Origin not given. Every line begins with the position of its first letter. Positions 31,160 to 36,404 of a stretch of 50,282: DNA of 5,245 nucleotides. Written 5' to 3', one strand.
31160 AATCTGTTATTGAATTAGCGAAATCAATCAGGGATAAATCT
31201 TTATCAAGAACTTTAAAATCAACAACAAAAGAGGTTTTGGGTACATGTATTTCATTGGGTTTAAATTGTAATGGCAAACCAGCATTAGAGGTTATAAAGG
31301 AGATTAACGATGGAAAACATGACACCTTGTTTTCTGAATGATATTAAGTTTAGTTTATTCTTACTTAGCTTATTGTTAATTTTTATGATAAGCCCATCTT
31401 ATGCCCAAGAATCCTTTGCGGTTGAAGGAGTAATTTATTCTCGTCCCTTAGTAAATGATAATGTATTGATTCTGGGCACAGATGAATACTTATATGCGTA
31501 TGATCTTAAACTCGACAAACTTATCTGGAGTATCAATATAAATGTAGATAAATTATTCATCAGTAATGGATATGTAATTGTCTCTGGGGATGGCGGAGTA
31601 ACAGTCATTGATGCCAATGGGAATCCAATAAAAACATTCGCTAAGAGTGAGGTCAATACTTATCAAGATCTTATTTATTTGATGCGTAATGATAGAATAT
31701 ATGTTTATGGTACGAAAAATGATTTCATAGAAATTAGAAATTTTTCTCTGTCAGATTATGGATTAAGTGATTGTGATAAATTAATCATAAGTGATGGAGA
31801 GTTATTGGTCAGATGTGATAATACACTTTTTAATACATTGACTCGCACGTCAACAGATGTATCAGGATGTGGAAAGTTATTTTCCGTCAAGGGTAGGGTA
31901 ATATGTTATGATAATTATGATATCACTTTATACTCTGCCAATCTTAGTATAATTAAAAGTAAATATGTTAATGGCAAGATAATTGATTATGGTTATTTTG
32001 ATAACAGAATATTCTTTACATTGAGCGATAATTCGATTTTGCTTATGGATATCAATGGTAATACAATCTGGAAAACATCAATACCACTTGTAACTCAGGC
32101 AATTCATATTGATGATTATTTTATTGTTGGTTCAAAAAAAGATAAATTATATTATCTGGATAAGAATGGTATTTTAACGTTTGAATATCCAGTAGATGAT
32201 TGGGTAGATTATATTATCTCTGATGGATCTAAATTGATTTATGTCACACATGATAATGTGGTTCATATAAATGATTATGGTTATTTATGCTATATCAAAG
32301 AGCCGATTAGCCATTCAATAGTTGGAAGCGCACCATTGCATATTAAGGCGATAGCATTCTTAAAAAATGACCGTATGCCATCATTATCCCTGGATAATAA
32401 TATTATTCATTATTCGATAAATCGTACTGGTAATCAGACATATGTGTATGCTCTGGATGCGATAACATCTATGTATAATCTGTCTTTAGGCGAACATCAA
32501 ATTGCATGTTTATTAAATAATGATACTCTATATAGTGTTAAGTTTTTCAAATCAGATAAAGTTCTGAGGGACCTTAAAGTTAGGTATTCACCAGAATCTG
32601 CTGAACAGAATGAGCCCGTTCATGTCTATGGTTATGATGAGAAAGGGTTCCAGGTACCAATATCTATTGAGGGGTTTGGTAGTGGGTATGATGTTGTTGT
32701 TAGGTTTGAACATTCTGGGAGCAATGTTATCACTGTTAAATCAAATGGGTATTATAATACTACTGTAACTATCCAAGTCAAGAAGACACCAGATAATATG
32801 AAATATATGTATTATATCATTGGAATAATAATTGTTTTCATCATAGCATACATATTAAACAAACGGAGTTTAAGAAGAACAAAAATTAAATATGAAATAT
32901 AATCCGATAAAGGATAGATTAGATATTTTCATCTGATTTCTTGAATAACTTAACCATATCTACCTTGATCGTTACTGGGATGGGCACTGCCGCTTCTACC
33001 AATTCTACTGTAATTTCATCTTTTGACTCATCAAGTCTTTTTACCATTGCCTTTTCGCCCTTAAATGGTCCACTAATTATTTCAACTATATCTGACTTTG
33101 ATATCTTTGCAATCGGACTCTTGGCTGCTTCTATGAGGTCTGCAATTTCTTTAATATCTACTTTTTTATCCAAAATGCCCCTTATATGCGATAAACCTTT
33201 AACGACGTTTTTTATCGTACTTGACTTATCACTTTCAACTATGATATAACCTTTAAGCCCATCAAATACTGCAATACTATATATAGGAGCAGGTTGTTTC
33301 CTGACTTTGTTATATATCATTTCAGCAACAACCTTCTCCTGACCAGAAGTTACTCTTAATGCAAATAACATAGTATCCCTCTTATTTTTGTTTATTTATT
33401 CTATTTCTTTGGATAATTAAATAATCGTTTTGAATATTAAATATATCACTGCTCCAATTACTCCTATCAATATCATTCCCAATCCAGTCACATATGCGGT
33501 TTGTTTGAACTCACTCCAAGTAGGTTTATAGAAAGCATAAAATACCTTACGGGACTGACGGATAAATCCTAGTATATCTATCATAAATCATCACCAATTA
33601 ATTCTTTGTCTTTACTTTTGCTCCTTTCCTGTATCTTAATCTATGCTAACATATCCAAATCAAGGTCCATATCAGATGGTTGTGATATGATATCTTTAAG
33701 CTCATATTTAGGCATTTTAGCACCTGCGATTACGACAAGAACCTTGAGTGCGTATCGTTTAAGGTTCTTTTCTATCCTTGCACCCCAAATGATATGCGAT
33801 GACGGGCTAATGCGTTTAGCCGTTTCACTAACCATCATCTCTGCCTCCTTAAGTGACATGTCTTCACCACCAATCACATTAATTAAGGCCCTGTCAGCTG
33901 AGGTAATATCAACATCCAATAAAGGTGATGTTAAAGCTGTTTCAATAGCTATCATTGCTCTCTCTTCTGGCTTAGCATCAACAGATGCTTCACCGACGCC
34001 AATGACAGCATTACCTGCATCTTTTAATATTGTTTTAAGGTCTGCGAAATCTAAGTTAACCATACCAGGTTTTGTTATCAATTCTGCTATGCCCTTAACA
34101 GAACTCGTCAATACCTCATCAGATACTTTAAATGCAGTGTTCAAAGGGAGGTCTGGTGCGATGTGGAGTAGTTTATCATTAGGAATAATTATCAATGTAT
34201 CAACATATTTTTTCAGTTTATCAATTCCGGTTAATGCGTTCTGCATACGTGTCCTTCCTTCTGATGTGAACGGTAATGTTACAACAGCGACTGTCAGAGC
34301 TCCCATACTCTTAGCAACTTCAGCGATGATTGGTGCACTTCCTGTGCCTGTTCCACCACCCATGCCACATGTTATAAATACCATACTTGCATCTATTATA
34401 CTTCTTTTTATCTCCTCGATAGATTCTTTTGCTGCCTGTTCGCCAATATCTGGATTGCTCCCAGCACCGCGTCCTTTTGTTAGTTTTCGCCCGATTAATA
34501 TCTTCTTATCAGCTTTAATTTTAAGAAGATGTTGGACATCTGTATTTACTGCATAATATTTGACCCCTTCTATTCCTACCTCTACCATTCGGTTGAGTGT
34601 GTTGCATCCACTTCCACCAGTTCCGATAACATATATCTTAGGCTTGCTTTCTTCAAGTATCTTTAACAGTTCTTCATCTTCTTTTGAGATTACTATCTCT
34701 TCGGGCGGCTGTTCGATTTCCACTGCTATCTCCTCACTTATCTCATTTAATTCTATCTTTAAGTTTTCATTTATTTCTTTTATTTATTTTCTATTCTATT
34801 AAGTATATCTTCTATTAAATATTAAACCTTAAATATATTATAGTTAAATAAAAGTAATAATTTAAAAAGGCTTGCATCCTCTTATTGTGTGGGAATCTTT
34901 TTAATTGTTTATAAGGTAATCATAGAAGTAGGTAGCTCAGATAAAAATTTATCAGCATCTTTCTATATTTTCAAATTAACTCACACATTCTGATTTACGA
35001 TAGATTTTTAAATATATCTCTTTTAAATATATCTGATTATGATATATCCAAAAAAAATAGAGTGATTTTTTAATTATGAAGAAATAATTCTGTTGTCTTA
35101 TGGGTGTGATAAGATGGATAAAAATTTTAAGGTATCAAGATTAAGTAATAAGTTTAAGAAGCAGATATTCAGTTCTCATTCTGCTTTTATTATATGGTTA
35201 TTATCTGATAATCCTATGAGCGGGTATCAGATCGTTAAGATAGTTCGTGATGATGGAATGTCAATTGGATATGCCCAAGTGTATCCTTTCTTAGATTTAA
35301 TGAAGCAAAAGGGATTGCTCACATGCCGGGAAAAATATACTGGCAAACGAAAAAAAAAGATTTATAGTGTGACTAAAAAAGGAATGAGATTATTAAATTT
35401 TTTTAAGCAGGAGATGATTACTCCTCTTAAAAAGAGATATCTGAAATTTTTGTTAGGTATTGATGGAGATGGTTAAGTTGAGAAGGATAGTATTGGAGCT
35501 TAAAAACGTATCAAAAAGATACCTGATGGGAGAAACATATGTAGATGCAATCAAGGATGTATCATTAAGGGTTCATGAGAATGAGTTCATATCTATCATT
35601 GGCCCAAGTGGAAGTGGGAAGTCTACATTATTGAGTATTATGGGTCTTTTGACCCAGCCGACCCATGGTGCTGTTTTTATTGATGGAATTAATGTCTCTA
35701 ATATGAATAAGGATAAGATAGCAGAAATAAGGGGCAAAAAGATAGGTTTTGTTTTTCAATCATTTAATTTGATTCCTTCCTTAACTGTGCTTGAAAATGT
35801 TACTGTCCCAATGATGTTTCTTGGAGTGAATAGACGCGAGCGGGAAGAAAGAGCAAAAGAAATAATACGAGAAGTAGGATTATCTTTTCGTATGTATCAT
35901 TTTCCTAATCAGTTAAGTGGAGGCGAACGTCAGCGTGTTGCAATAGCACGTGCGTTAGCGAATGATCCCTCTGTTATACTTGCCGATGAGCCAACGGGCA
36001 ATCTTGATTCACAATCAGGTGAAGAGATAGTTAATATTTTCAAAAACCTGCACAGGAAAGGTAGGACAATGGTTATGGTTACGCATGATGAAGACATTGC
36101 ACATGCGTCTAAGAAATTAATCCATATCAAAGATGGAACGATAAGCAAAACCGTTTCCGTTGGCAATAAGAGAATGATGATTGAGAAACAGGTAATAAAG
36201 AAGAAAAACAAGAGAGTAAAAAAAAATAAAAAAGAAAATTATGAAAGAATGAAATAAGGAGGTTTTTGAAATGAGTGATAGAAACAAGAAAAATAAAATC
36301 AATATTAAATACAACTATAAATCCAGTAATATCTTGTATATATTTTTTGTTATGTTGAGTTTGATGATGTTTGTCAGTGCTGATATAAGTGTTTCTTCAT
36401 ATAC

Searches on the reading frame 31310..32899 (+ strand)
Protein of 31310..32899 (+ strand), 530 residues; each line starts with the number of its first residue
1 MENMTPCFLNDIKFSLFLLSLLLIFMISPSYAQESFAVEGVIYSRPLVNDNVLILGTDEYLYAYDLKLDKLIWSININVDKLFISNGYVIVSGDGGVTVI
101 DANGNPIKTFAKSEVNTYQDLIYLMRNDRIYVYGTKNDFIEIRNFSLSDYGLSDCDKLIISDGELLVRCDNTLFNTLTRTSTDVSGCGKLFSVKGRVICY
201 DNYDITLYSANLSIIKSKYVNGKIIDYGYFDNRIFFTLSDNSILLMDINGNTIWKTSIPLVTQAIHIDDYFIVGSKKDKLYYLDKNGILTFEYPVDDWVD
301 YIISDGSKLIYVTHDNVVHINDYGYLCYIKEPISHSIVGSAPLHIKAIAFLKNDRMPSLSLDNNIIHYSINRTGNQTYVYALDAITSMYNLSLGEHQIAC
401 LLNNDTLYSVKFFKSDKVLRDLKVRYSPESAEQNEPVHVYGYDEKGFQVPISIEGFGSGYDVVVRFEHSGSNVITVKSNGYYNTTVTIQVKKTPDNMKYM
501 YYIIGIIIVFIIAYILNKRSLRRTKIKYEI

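Call 65: search_protein_families(library=pfam, proteins=[window:31310-32899:+], max_evalue=0.001)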
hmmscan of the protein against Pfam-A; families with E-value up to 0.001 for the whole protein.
window:31310-32899:+ (530 aa): 2 families
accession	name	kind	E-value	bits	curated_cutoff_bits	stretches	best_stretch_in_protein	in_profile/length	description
PF13570.13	Beta-prop_ACSF4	-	8e-08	32.5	133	0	194-319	103-239/329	Beta-alanine-activating enzyme, beta-propeller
PF18975.6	DUF5711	-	3.8e-05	23.5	26.3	1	194-320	206-342/344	Family of unknown function (DUF5711)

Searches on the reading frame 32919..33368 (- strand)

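Call 90: search_protein_families(library=pfam, proteins=[window:32919-33368:-], max_evalue=0.001)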
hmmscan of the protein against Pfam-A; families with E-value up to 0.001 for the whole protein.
window:32919-33368:- (149 aa): 2 families
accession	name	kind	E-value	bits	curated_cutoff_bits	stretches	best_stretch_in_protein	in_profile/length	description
PF03439.18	Spt5-NGN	-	1.4e-22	79.8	22.4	1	1-79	2-84/84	Early transcription elongation factor of RNA pol II, NGN section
PF00467.35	KOW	-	1.7e-08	34.4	22.3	1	92-122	2-32/32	KOW motif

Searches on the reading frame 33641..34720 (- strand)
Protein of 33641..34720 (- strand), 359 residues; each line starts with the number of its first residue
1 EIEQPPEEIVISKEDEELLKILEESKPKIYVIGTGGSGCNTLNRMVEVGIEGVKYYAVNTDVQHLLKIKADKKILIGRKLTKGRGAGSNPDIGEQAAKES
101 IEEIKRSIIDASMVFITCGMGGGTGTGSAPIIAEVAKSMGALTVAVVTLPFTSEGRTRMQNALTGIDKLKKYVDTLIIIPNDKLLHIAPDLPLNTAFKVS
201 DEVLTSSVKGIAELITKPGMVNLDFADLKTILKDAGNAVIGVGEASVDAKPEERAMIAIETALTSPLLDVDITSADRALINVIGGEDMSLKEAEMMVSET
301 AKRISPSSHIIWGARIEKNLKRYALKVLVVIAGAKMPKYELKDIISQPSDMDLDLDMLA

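Call 65: search_protein_families(library=pfam, proteins=[window:33641-34720:-], max_evalue=0.001)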
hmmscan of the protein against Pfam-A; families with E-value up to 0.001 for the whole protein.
window:33641-34720:- (359 aa): 2 families
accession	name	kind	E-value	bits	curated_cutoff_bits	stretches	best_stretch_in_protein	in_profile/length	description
PF00091.31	Tubulin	-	8.8e-51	173.3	33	1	28-188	1-189/190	Tubulin/FtsZ family, GTPase domain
PF12327.13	FtsZ_C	-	2.1e-23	82.8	27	1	236-334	1-94/95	FtsZ family, C-terminal domain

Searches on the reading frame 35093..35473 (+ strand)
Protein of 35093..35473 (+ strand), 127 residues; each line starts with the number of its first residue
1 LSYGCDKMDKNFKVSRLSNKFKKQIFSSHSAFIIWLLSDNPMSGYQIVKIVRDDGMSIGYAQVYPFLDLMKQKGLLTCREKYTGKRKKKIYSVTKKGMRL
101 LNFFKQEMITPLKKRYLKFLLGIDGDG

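Call 90: search_protein_families(library=pfam, proteins=[window:35093-35473:+], max_evalue=0.001)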
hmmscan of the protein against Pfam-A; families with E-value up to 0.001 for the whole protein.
window:35093-35473:+ (127 aa): 3 families
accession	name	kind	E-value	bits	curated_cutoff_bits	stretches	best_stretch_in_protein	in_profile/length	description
PF03551.20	PadR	-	1.3e-12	47.9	27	1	34-101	2-73/75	Transcriptional regulator PadR-like family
PF14277.12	DUF4364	-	2.1e-06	28.1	26.9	1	39-120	13-89/162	Domain of unknown function (DUF4364)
PF14947.12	HTH_45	-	0.00021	21.7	25.5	1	58-105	31-70/77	Winged helix-turn-helix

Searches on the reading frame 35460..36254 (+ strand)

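Call 65: search_protein_families(library=pfam, proteins=[window:35460-36254:+], max_evalue=0.001)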
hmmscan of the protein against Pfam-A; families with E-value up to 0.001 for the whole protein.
window:35460-36254:+ (265 aa): 5 families
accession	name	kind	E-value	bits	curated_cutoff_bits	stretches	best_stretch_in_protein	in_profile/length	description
PF00005.33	ABC_tran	-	2.9e-36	125.5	25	1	32-179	2-136/137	ABC transporter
PF13304.12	AAA_21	-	5.8e-08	33.6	27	0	44-67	2-25/304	AAA domain, putative AbiEii toxin, Type IV TA system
PF02463.25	SMC_N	-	2.5e-07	30.8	40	0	149-224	134-212/220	RecF/RecN/SMC N terminal domain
PF13555.12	AAA_29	-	1.4e-05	25.1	27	1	34-68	15-50/61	P-loop containing region of AAA domain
PF13175.12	AAA_15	-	6.2e-05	23.2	32.1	1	31-259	14-151/374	AAA ATPase domain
